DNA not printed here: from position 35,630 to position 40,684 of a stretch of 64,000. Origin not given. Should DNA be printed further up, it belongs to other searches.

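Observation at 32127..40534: Two tandem giant T9SS type-B cargo proteins built from about 35 (G)CDS-terminated mini-modules in a three-module super-repeat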

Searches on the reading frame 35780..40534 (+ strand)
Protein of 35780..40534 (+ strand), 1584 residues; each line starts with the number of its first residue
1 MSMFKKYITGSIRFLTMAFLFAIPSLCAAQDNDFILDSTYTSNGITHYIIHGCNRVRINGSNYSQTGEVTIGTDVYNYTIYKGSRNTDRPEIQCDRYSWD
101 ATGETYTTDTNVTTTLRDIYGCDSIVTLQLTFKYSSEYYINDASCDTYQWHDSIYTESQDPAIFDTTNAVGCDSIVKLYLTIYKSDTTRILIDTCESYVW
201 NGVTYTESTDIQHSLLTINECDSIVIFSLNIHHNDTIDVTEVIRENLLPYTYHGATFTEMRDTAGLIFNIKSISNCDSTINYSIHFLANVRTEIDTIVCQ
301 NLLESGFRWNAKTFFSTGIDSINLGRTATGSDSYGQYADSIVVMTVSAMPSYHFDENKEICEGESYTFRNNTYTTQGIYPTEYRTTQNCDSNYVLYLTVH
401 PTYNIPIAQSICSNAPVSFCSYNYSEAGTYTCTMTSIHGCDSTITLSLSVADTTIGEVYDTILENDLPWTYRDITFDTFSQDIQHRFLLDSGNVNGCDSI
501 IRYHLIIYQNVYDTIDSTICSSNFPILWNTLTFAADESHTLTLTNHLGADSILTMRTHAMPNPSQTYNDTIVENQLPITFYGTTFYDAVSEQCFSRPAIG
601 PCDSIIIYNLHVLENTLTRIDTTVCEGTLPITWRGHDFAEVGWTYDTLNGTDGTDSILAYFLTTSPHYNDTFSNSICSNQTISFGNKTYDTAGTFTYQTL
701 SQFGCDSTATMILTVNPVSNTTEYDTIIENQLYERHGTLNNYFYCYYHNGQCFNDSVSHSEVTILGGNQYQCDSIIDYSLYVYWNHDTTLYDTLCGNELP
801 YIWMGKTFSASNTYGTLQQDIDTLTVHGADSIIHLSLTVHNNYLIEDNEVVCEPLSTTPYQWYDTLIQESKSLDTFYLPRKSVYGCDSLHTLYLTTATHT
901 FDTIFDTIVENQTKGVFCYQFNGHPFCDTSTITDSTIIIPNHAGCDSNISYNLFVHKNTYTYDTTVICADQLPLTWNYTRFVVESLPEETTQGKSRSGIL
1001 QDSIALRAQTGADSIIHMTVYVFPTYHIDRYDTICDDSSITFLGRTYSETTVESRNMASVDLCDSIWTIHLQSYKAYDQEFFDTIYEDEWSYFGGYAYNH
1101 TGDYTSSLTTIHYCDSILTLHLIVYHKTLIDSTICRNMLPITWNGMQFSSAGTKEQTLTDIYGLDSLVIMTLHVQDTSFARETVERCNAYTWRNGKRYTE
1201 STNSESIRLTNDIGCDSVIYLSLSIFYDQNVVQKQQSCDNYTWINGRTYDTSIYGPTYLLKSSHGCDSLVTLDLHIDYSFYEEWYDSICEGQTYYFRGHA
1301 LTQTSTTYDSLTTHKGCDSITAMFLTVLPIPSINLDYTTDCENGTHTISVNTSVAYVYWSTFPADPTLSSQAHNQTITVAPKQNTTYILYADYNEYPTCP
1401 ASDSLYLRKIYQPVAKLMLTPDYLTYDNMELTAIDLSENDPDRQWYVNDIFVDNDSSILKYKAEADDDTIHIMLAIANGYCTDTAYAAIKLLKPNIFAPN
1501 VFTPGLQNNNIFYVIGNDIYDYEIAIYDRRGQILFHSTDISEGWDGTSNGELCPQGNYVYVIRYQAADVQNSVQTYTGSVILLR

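Call 3: search_protein_families(library=pfam, proteins=[window:35780-40534:+], max_evalue=1)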
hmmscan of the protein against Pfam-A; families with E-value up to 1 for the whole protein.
window:35780-40534:+ (1584 aa): 1 family
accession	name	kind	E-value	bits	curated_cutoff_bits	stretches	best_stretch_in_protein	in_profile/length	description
PF13585.12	CHU_C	-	2.7e-12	47.1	27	1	1498-1579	3-83/86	CHU_C Type IX secretion signal domain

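Call 4: search_protein_families(library=ncbifam, proteins=[window:35780-40534:+], max_evalue=1)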
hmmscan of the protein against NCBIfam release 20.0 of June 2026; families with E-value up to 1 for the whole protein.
window:35780-40534:+ (1584 aa): 1 family
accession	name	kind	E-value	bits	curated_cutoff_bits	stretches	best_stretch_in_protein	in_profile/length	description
TIGR04131.1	Bac_Flav_CTERM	domain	1.1e-10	41.6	35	1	1498-1582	3-83/85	T9SS type B sorting domain-containing protein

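Call 27: search_solved_structures(query=window:35780-40534:+, max_evalue=1, show_alignments=2)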
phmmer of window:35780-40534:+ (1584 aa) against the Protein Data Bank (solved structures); distinct sequences matched with E-value up to 1: 0.

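Call 65: find_related_loci(query=window:35780-40534:+, collection=genome_contigs, flank=10000)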
Query window:35780-40534:+ (1584 aa) in genome_contigs; peptide patterns used: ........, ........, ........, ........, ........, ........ (x = any residue, [..] = any of these).
38 stretches matched a pattern; 7 encode a relative of the query (tblastn E <= 1e-3); 7 distinct loci.
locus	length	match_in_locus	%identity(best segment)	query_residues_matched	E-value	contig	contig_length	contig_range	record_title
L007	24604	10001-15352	27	75-1333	2e-58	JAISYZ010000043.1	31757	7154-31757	MAG: Prevotellaceae bacterium isolate Nc350_bin61 k119_1955036, whole genome shotgun sequence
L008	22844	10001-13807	26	106-1331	7e-36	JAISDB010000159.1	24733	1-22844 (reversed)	MAG: Prevotellaceae bacterium isolate Gx485_bin110 k119_858613, whole genome shotgun sequence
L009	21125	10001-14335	26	95-1562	1e-35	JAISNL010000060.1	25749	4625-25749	MAG: Prevotellaceae bacterium isolate Im510_bin87 k119_529889, whole genome shotgun sequence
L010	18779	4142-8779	25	26-1562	1e-32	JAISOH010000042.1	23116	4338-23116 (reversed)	MAG: Prevotellaceae bacterium isolate Iy174_bin36 k119_1456780, whole genome shotgun sequence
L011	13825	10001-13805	28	113-1330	5e-15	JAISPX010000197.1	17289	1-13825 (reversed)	MAG: Prevotellaceae bacterium isolate Kf353_bin101 k119_577962, whole genome shotgun sequence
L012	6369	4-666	30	95-1329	2e-10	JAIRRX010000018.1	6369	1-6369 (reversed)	MAG: Prevotellaceae bacterium isolate Ct408_bin144 k119_146488, whole genome shotgun sequence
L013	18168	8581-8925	29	1471-1584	3e-6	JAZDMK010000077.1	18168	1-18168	MAG: Bacteroidota bacterium isolate MEGAHIT-group-0.646 k141_228089, whole genome shotgun sequence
